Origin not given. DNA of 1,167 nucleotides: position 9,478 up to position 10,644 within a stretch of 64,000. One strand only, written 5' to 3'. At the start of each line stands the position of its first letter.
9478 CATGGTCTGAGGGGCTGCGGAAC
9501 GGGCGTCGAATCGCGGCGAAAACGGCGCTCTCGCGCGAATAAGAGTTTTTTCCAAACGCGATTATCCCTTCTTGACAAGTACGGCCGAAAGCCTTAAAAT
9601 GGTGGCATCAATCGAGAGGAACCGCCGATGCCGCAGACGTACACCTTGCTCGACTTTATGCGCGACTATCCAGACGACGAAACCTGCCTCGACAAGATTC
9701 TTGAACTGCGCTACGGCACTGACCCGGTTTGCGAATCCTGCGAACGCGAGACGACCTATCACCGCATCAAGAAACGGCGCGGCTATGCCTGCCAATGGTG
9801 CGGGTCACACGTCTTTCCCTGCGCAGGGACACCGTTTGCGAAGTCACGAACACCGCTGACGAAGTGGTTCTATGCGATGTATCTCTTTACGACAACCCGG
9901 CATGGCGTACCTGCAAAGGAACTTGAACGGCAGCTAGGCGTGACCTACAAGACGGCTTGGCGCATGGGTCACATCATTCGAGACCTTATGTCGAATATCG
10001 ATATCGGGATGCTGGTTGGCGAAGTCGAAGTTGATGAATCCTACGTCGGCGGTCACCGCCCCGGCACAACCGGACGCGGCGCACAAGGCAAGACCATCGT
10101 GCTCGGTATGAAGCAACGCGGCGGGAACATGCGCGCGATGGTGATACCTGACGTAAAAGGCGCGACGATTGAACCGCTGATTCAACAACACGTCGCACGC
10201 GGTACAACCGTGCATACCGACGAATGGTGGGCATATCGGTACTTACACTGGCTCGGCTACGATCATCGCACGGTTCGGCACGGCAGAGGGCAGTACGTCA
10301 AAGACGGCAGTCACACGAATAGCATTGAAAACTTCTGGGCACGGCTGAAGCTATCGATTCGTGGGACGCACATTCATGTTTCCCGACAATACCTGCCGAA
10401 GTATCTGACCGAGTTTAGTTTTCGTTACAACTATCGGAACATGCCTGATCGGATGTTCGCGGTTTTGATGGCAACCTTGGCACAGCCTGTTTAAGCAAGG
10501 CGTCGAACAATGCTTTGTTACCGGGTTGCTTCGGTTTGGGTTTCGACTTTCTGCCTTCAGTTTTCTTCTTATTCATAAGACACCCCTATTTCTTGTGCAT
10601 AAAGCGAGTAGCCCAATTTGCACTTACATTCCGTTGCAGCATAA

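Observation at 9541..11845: IS1595-family element with 44-bp inverted repeats enclosing 1.3 kb of passenger DNA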

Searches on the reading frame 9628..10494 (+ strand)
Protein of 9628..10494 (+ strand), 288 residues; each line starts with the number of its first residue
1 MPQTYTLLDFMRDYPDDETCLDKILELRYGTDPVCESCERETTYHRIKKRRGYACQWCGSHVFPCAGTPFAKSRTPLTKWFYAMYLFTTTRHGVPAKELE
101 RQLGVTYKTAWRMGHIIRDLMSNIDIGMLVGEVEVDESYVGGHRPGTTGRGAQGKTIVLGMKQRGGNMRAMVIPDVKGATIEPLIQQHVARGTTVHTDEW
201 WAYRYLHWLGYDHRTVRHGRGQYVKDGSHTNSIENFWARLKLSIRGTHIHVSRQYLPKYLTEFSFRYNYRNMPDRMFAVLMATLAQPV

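Call 5: search_protein_families(library=pfam, proteins=[window:9628-10494:+], max_evalue=0.01)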
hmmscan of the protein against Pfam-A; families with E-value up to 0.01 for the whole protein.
window:9628-10494:+ (288 aa): 2 families
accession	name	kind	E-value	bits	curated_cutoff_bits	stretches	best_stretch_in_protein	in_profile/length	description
PF12762.13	DDE_Tnp_IS1595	-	7.4e-46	156.4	27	1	128-268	1-153/153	ISXO2-like transposase domain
PF12760.12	Zn_ribbon_IS1595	-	6.1e-07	29.7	25.4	1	15-60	1-45/46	Transposase zinc-ribbon domain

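Call 7: find_related_loci(query=window:9628-10494:+, collection=genome_contigs, flank=6000)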
Query window:9628-10494:+ (288 aa) in genome_contigs; peptide patterns used: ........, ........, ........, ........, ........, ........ (x = any residue, [..] = any of these).
49 stretches matched a pattern; 18 encode a relative of the query (tblastn E <= 1e-3); 18 distinct loci.
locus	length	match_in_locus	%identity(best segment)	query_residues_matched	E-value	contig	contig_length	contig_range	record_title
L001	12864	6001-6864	78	1-288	1e-161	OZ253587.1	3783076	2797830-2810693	MAG: Chloroflexota bacterium isolate c48e1457-3bc6-4d91-b545-4e17b7aa62c7 genome assembly, chromosome: 1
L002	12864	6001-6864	78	1-288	1e-161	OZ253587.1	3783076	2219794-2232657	MAG: Chloroflexota bacterium isolate c48e1457-3bc6-4d91-b545-4e17b7aa62c7 genome assembly, chromosome: 1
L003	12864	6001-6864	77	1-288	8e-161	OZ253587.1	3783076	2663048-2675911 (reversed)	MAG: Chloroflexota bacterium isolate c48e1457-3bc6-4d91-b545-4e17b7aa62c7 genome assembly, chromosome: 1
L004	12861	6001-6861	74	1-287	6e-151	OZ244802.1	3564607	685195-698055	MAG: Chloroflexota bacterium isolate 0351a3fc-03c6-4ac3-ab3a-8938ce3ed692 genome assembly, chromosome: 1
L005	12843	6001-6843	63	4-284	3e-125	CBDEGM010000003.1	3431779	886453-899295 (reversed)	MAG: Acidobacteriota bacterium isolate 63da1ed5-0035-4823-a345-c6a6c0b04f97 genome assembly, contig: contig_3, whole gen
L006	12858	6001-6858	60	1-286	2e-116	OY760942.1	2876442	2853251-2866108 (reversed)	MAG: Xanthomonadales bacterium isolate 56ca4f93-a572-40e9-8799-c9c81aedc247 genome assembly, chromosome: 1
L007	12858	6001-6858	60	1-286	2e-116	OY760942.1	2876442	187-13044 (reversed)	MAG: Xanthomonadales bacterium isolate 56ca4f93-a572-40e9-8799-c9c81aedc247 genome assembly, chromosome: 1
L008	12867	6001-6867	54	5-287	3e-100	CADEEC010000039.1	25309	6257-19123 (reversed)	MAG: uncultured Rhizobiales bacterium isolate Rhizobiales sp. RBC088 genome assembly, contig: MAG088_39, whole genome sh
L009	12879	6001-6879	53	5-287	9e-99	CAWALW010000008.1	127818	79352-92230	MAG: uncultured Alphaproteobacteria bacterium isolate MFD02242.bin.2.77 genome assembly, contig: contig_24072, whole gen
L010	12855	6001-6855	50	1-284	1e-91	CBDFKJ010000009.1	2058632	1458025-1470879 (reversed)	MAG: Alphaproteobacteria bacterium isolate 4e2e0cdd-c8b5-4f6c-a48e-51141fbf2597 genome assembly, contig: contig_9, whole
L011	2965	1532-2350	53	6-273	1e-91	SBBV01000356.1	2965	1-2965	MAG: Candidatus Odyssella thessalonicensis isolate Bin_9_1 Hy_contig1410, whole genome shotgun sequence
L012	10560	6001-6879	47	1-287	2e-79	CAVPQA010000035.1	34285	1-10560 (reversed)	MAG: uncultured Alphaproteobacteria bacterium isolate MFD00008.bin.2.118 genome assembly, contig: contig_77897, whole ge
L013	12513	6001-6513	73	120-288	1e-77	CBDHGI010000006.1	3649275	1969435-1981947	MAG: Chloroflexota bacterium isolate cca356c8-8f3a-46e1-bc14-440367fe4ecb genome assembly, contig: chromosome_2, whole g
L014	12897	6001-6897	40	6-286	3e-63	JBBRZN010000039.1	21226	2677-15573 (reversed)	MAG: Gaiellales bacterium isolate metawrap_la5_48 metawrap_la5_48_K_1361397_L_21226_cov_18.0000, whole genome shotgun se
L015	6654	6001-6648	40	5-220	6e-44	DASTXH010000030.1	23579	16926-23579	MAG TPA_asm: Candidatus Saccharimonadales bacterium isolate SMAG_U2409 k141_194436, whole genome shotgun sequence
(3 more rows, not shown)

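Call 27: find_homologous_proteins(query=window:9628-10494:+, max_evalue=1e-60)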
Query window:9628-10494:+ (288 aa): 6491 proteins with E <= 1e-60 among 7971 candidates; the best 120 are listed.
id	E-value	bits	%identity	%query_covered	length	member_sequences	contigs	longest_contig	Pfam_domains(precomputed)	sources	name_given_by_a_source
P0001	2.0e-202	689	100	100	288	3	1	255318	PF12760.13,PF12762.14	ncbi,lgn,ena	-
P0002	4.9e-157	540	76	100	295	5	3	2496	PF12760.13,PF12762.14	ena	-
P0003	1.4e-156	538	76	100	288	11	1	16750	PF12760.13,PF12762.14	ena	-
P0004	3.1e-155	534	76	100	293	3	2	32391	PF12760.13,PF12762.14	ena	-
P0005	4.2e-154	530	76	100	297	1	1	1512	PF12760.13,PF12762.14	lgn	-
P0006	1.0e-149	516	74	100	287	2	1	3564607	PF12760.13,PF12762.14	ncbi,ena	-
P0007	5.4e-140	484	68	99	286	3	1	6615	PF12762.14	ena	-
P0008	8.8e-140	483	68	100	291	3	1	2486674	PF12760.13,PF12762.14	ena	-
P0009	3.0e-139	481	68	99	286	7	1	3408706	PF12760.13,PF12762.14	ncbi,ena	-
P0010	3.7e-139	481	68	99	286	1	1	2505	PF12760.13,PF12762.14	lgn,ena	-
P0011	5.0e-139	481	68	99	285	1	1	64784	PF12760.13,PF12762.14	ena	-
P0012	5.9e-139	480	68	99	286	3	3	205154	PF12760.13,PF12762.14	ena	-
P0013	1.4e-138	479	70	100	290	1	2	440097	PF12760.13,PF12762.14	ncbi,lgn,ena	-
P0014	6.3e-138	477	67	99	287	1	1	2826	PF12762.14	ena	-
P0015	3.2e-136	471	66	99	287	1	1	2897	PF12762.14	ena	-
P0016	3.7e-133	461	67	99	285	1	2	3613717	PF12760.13,PF12762.14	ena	-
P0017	3.5e-131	455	65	99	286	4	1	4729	PF12762.14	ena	-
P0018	2.0e-130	452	66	99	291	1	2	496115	PF12762.14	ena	-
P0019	3.8e-129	448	65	99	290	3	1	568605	PF12760.13,PF12762.14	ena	-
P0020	2.4e-128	446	64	99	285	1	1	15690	PF12760.13,PF12762.14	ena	-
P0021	7.0e-128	444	64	99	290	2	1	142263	PF12762.14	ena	-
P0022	3.2e-127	442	65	99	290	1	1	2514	PF12760.13,PF12762.14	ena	-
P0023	3.9e-127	442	64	99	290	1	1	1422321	PF12760.13,PF12762.14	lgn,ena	-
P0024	4.7e-127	441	63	100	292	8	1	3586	PF12760.13,PF12762.14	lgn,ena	-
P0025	7.8e-127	441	64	99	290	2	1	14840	PF12760.13,PF12762.14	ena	-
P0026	4.9e-126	438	62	99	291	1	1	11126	PF12760.13,PF12762.14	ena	-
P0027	1.2e-125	437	62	99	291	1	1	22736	PF12760.13,PF12762.14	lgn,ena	-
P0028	1.7e-125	436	62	99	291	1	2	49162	PF12760.13,PF12762.14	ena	-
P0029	1.2e-124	433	63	100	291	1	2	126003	PF12760.13,PF12762.14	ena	-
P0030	1.6e-124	433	62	99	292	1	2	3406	PF12762.14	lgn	-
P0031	2.7e-124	432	62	99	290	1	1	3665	PF12760.13,PF12762.14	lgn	-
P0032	4.6e-124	431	63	99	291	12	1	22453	PF12760.13,PF12762.14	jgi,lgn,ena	-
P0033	4.9e-124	431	62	99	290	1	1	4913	PF12760.13,PF12762.14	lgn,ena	-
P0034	7.7e-124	431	64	99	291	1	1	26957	PF12760.13,PF12762.14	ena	-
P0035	7.9e-124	431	64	98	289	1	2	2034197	PF12760.13,PF12762.14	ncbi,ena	-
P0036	9.9e-124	430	63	99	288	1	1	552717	PF12760.13,PF12762.14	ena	-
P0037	1.1e-122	427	63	98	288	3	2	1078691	PF12760.13,PF12762.14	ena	-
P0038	2.2e-122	426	62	99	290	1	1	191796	PF12762.14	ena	-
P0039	4.2e-122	425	60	99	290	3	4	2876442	PF12760.13,PF12762.14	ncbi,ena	-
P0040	1.2e-121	423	60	98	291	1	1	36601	PF12760.13,PF12762.14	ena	-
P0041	1.3e-121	423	61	99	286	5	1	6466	PF12760.13,PF12762.14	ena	-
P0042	2.9e-121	422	61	99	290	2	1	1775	PF12760.13,PF12762.14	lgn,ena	-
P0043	3.2e-121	422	60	99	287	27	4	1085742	PF12760.13,PF12762.14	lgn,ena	-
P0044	5.6e-121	421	60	99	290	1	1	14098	PF12760.13,PF12762.14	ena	-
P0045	6.3e-121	421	60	99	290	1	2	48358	PF12760.13,PF12762.14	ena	-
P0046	6.4e-121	421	60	98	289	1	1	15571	PF12760.13,PF12762.14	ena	-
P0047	2.0e-120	420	61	99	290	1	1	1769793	PF12760.13,PF12762.14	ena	-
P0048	6.2e-120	418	60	99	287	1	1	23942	PF12760.13,PF12762.14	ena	-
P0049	8.7e-120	417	61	99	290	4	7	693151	PF12762.14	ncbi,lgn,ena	-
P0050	1.8e-119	416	61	98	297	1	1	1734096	PF12762.14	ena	-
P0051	2.4e-119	416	60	97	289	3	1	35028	PF12760.13,PF12762.14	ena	-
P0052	7.7e-119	414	58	100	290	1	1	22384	PF12760.13,PF12762.14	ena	-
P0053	9.2e-119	414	60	99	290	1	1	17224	PF12762.14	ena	-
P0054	1.0e-118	414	59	95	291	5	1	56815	PF12760.13,PF12762.14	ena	-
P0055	3.1e-118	412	60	98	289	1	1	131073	PF12760.13,PF12762.14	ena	-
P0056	4.6e-118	412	60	100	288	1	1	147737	PF12760.13,PF12762.14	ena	-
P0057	1.1e-116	407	62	98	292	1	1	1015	PF12760.13,PF12762.14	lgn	-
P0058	3.0e-116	406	62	99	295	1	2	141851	PF12760.13,PF12762.14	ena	-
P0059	3.6e-116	406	62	94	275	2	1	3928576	PF12760.13,PF12762.14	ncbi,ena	-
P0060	4.5e-116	405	59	99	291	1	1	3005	PF12762.14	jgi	-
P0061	7.4e-116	404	63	90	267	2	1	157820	PF12762.14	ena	-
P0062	9.8e-116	404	58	99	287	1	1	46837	PF12760.13,PF12762.14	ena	-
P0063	1.4e-115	404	60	99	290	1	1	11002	PF12762.14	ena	-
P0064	6.0e-115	402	59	99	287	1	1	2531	PF12760.13,PF12762.14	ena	-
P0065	6.4e-115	401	59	99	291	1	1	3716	PF12760.13,PF12762.14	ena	-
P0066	1.0e-113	397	58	100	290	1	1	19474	PF12760.13,PF12762.14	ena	-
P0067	1.2e-113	397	59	98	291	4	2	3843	PF12760.13,PF12762.14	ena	-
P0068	1.5e-113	397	59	97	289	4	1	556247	PF12760.13,PF12762.14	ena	-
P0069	2.9e-113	396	62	99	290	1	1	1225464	PF12760.13,PF12762.14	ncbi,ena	-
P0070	4.9e-113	395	58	99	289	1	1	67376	PF12760.13,PF12762.14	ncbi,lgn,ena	-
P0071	9.4e-113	394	59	97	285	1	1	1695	PF12760.13,PF12762.14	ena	-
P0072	8.9e-112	391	58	99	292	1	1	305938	PF12762.14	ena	-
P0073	1.1e-111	391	82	71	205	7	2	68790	PF12762.14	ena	-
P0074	1.3e-111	391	57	98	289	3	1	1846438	PF12760.13,PF12762.14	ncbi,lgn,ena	-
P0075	5.5e-111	389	59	97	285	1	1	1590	PF12760.13,PF12762.14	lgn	-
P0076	8.0e-111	388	57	99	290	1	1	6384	PF12760.13,PF12762.14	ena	-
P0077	2.0e-110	387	60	99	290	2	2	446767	PF12760.13,PF12762.14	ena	-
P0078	3.5e-110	386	58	99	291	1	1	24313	PF12762.14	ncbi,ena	-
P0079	7.1e-110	385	71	78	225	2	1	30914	PF12762.14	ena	-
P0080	1.7e-109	384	58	98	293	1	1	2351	PF12760.13,PF12762.14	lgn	-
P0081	3.1e-109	383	60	97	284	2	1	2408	PF12760.13,PF12762.14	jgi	jgi:transposase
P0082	8.5e-109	381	58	99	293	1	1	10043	PF12760.13,PF12762.14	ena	-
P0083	1.4e-108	381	55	98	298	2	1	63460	PF12760.13,PF12762.14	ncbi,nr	ncbi:MAG: IS1595 family transposase [Methylacidiphilales bacterium]|nr:IS1595 family transposase [Ca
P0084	1.7e-108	380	56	99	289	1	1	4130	PF12760.13,PF12762.14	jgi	-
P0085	2.0e-108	380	57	100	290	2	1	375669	PF12760.13,PF12762.14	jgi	jgi:transposase-like protein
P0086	2.8e-108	380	56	99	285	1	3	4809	PF12760.13,PF12762.14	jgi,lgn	jgi:transposase-like protein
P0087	5.6e-108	379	54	99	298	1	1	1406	PF12760.13,PF12762.14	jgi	jgi:transposase-like protein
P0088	1.5e-107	377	55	98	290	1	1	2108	PF12760.13,PF12762.14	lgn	-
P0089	1.9e-107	377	62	90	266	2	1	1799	PF12762.14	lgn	-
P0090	2.0e-107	377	57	98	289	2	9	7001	PF12760.13,PF12762.14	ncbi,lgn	-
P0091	3.5e-107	376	58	98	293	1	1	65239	PF12760.13,PF12762.14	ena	-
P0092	5.6e-107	375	57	98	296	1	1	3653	PF12760.13,PF12762.14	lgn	-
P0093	6.4e-107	375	55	99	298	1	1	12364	PF12760.13,PF12762.14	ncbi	-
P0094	7.2e-107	375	59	98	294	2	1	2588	PF12760.13,PF12762.14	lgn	-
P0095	1.5e-106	374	55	98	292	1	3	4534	PF12760.13,PF12762.14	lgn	-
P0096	1.6e-106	374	56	98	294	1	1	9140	PF12760.13,PF12762.14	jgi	jgi:transposase-like protein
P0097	1.9e-106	374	57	97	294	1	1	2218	PF12760.13,PF12762.14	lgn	-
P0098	2.1e-106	373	55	98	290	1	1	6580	PF12760.13,PF12762.14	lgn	-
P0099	2.4e-106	373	55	98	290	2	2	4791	PF12760.13,PF12762.14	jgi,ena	-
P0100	2.4e-106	373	56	97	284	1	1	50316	PF12760.13,PF12762.14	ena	-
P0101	2.9e-106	373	56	97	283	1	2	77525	PF12762.14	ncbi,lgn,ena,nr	ncbi:MAG: IS1595 family transposase [Candidatus Dadabacteria bacterium]|nr:IS1595 family transposase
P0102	3.2e-106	373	55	98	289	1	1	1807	PF12760.13,PF12762.14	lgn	-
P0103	4.1e-106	372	57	98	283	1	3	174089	PF12760.13,PF12762.14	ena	-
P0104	5.0e-106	372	54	99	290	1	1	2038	PF12760.13,PF12762.14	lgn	-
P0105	5.1e-106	372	78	71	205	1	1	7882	PF12762.14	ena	-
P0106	5.9e-106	372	55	99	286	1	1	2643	PF12760.13,PF12762.14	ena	-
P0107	1.0e-105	371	56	99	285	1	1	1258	PF12760.13,PF12762.14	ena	-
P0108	1.4e-105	371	53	98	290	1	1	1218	PF12760.13,PF12762.14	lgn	-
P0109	2.1e-105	370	54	99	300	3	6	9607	PF12760.13,PF12762.14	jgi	jgi:transposase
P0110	2.1e-105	370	55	99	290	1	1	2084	PF12760.13,PF12762.14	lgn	-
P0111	2.6e-105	370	56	98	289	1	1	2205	PF12760.13,PF12762.14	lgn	-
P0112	4.0e-105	369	55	97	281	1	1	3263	PF12760.13,PF12762.14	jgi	jgi:transposase-like protein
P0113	4.3e-105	369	56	98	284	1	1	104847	PF12760.13,PF12762.14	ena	-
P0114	4.5e-105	369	53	99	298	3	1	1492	PF12760.13,PF12762.14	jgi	jgi:transposase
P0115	4.6e-105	369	56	98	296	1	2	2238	PF12760.13,PF12762.14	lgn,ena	-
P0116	6.2e-105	369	55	100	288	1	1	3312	PF12760.13,PF12762.14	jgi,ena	-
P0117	6.7e-105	369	55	98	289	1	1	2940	PF12760.13,PF12762.14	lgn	-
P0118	7.9e-105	368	79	72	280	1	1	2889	PF12762.14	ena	-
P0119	7.9e-105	368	55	98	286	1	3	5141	PF12760.13,PF12762.14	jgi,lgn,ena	-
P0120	1.2e-104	368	55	97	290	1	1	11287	PF12760.13,PF12762.14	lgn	-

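Call 29: find_encoding_contigs(protein=P0001, flank=3000, max_places=3)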
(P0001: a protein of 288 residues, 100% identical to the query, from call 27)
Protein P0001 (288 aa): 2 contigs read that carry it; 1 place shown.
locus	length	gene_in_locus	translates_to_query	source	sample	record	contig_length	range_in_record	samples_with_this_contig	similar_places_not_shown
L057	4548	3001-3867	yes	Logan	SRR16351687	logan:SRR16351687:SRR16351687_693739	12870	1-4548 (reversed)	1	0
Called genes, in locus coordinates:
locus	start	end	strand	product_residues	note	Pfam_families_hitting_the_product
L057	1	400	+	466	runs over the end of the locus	PF00884:Sulfatase, PF01663:Phosphodiest, PF16347:SGSH_C (weak)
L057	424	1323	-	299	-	PF00149:Metallophos, PF12850:Metallophos_2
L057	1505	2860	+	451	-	PF00202:Aminotran_3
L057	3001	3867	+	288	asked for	PF12760:Zn_ribbon_IS1595 (weak), PF12762:DDE_Tnp_IS1595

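Call 30: find_encoding_contigs(protein=P0003, flank=6000, max_places=6)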
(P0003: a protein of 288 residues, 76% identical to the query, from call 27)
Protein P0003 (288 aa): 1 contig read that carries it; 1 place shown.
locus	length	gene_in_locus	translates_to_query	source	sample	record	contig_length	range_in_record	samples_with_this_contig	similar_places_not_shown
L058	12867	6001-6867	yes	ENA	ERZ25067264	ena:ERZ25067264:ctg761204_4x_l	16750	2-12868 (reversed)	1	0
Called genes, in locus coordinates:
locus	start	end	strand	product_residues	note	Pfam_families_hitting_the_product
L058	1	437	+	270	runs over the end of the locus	PF02463:SMC_N (faint), PF00005:ABC_tran, PF09818:ABC_ATPase (faint), PF13401:AAA_22 (faint), PF13304:AAA_21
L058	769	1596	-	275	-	PF03781:FGE-sulfatase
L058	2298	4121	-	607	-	PF00488:MutS_V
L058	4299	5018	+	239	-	-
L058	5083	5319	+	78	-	-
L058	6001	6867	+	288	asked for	PF12760:Zn_ribbon_IS1595, PF12762:DDE_Tnp_IS1595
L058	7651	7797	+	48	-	-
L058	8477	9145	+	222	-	-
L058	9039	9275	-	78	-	-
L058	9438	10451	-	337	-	PF00754:F5_F8_type_C (weak)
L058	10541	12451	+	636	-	PF00488:MutS_V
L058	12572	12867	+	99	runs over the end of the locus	?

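Call 31: find_encoding_contigs(protein=P0004, flank=6000, max_places=6)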
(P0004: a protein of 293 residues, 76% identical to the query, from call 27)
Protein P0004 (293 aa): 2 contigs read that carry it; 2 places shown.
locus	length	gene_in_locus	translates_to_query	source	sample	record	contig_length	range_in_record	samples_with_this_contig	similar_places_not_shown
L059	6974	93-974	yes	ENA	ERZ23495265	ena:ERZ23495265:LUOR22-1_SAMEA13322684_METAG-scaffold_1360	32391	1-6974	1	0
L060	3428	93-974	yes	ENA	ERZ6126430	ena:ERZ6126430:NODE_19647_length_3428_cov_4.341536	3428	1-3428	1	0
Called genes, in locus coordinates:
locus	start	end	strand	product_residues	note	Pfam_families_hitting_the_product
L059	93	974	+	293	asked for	PF12760:Zn_ribbon_IS1595, PF12762:DDE_Tnp_IS1595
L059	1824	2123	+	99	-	-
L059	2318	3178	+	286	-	PF01678:DAP_epimerase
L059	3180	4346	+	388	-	PF00155:Aminotran_1_2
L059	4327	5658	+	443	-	PF13167:GTP-bdg_N, PF16360:GTP-bdg_M, PF01926:MMR_HSR1, PF02421:FeoB_N (weak), PF19275:HflX_C (weak)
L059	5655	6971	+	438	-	PF04734:Ceramidase_alk (faint)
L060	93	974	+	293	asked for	PF12760:Zn_ribbon_IS1595, PF12762:DDE_Tnp_IS1595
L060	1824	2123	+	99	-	-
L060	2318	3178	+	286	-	PF01678:DAP_epimerase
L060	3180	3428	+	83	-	?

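Call 32: find_encoding_contigs(protein=P0008, flank=7000, max_places=6)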
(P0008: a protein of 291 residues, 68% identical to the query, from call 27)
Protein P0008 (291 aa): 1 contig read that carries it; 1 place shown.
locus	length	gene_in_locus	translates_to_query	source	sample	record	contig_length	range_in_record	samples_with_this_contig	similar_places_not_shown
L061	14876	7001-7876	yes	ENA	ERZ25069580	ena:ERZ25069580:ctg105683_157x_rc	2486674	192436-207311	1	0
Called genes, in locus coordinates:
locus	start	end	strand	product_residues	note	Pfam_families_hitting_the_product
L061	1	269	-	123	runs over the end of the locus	PF02604:PhdYeFM_antitox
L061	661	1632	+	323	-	PF05598:DUF772, PF01609:DDE_Tnp_1, PF13612:DDE_Tnp_1_3 (weak), PF13751:DDE_Tnp_1_6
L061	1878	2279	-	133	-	PF01850:PIN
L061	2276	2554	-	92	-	PF02604:PhdYeFM_antitox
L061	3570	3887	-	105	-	-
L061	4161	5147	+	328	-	PF08240:ADH_N (weak), PF16912:Glu_dehyd_C (weak), PF00107:ADH_zinc_N, PF13602:ADH_zinc_N_2 (weak)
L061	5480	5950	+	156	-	-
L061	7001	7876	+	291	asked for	PF12760:Zn_ribbon_IS1595 (weak), PF12762:DDE_Tnp_IS1595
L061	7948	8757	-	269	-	PF01555:N6_N4_Mtase, PF02945:Endonuclease_7 (weak), PF01844:HNH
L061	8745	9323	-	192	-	PF01555:N6_N4_Mtase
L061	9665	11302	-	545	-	PF02538:Hydantoinase_B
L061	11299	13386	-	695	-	PF05378:Hydant_A_N, PF01968:Hydantoinase_A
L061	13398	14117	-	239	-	PF01177:Asp_Glu_race, PF17645:Amdase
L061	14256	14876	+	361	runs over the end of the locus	PF01408:GFO_IDH_MocA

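Call 33: find_encoding_contigs(protein=P0009, flank=7000, max_places=6)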
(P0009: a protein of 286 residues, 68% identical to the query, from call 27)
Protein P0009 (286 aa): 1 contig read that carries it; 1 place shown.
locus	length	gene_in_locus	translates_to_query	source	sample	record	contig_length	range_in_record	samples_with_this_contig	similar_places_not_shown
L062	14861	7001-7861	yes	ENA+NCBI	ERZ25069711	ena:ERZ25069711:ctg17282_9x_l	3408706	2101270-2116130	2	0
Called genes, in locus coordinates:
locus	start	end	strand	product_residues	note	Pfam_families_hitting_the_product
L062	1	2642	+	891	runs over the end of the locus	PF02739:5_3_exonuc_N, PF01367:5_3_exonuc, PF22619:DNA_polI_exo1, PF00476:DNA_pol_A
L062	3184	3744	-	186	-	-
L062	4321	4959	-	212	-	PF01936:NYN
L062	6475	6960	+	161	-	PF00069:Pkinase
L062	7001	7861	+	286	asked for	PF12760:Zn_ribbon_IS1595 (weak), PF12762:DDE_Tnp_IS1595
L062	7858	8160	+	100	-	-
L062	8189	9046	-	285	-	-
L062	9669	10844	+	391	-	-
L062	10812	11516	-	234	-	-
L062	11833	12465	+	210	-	-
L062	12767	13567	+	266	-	PF01844:HNH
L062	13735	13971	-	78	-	-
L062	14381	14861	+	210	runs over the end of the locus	-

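Call 34: find_encoding_contigs(protein=P0013, flank=7000, max_places=6)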
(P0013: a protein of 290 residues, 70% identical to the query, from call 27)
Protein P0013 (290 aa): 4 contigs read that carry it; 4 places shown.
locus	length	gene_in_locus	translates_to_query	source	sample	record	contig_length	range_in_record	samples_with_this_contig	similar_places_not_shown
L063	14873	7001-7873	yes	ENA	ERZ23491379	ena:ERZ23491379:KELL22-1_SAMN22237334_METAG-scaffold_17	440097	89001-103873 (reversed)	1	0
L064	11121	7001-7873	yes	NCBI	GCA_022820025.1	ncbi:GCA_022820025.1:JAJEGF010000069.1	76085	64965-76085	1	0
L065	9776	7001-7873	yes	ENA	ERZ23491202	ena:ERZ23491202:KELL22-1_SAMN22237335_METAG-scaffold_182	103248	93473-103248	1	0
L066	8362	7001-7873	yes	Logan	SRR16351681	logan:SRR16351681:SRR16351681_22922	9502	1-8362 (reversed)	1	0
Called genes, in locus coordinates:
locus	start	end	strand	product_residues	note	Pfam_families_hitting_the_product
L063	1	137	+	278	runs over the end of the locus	-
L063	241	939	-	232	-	PF13469:Sulfotransfer_3 (faint)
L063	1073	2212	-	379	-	PF03841:SelA, PF01053:Cys_Met_Meta_PP, PF00266:Aminotran_5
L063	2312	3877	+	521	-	-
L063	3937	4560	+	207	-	PF00583:Acetyltransf_1, PF13508:Acetyltransf_7, PF13673:Acetyltransf_10, PF08445:FR47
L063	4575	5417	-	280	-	PF01145:Band_7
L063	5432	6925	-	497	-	PF00574:CLP_protease (weak), PF25145:NfeD1b_N, PF24961:NfeD_membrane, PF01957:NfeD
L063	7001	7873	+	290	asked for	PF12760:Zn_ribbon_IS1595 (faint), PF12762:DDE_Tnp_IS1595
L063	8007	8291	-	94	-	-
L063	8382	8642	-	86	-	-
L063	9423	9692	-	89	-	-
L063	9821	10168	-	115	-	-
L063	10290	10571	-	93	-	-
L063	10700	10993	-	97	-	-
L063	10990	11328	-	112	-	-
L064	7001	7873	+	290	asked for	PF12760:Zn_ribbon_IS1595 (faint), PF12762:DDE_Tnp_IS1595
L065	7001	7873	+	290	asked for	PF12760:Zn_ribbon_IS1595 (faint), PF12762:DDE_Tnp_IS1595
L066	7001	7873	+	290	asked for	PF12760:Zn_ribbon_IS1595 (faint), PF12762:DDE_Tnp_IS1595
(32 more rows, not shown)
